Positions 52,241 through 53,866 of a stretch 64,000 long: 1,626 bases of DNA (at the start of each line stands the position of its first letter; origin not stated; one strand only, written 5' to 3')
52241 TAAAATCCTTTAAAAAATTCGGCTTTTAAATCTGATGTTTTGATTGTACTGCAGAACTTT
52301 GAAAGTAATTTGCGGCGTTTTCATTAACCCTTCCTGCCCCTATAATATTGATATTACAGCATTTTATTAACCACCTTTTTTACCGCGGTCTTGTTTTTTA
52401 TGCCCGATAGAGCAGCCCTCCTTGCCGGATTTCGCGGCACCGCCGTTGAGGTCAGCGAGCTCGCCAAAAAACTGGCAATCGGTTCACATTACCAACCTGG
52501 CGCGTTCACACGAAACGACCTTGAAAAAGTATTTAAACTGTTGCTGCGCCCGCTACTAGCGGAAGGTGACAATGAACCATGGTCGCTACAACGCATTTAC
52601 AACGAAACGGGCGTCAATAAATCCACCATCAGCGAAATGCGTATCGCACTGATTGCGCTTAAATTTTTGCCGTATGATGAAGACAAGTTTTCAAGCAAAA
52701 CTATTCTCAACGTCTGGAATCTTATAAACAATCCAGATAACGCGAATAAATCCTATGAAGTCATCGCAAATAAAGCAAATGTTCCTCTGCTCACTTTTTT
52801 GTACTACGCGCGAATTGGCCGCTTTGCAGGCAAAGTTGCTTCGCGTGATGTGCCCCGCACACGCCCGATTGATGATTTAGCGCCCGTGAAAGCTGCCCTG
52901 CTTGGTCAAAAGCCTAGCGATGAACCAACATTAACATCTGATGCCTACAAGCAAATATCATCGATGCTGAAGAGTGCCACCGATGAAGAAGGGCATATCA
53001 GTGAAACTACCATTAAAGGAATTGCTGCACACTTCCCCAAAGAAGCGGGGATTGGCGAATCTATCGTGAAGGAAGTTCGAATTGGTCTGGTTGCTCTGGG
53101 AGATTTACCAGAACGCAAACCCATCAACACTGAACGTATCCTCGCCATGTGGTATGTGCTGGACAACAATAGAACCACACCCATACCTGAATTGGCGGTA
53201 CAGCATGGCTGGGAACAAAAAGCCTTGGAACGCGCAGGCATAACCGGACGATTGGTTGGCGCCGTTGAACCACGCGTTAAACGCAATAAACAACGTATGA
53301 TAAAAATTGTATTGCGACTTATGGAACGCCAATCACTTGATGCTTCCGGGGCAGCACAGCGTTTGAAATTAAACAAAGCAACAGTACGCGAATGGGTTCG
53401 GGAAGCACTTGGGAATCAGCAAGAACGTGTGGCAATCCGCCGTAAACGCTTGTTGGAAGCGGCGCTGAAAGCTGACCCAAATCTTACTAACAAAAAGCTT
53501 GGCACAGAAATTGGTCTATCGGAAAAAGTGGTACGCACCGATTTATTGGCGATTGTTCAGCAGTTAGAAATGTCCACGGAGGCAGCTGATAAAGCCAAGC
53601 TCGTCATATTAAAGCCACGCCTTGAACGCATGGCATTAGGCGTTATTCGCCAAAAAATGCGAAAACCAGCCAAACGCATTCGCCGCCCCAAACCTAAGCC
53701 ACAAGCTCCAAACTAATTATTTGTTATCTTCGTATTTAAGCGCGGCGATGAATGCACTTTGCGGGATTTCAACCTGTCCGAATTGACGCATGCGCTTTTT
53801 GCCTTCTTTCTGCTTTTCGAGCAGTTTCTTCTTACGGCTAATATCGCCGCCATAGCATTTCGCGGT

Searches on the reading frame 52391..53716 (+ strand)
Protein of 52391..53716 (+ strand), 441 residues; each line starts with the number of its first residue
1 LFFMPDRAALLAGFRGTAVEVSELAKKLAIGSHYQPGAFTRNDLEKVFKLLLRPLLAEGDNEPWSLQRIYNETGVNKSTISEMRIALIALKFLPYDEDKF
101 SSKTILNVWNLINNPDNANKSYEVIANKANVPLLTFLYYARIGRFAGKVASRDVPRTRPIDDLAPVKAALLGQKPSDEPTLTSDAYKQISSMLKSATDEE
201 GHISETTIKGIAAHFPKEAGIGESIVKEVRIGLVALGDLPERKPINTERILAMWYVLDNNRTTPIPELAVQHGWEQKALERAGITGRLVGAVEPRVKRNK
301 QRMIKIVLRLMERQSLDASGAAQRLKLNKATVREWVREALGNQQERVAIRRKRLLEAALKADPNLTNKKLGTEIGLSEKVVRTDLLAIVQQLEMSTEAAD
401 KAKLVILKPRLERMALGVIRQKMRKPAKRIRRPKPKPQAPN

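Call 9: search_protein_families(library=pfam, proteins=[window:52391-53716:+], max_evalue=0.1)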
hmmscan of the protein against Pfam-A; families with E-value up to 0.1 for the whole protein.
window:52391-53716:+ (441 aa): 5 families
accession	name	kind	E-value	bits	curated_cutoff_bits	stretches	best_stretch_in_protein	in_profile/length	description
PF09339.16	HTH_IclR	-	0.00059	20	22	1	56-96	12-51/52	IclR helix-turn-helix domain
PF08279.18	HTH_11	-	0.00065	20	25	1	350-386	1-37/55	HTH domain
PF13412.12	HTH_24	-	0.0067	16.4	21.9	1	357-382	10-35/48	Winged helix-turn-helix DNA-binding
PF13404.12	HTH_AsnC-type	-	0.017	15.4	27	0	357-382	10-35/42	AsnC-type helix-turn-helix domain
PF01022.26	HTH_5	-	0.025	14.9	22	0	303-333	4-33/47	Bacterial regulatory protein, arsR family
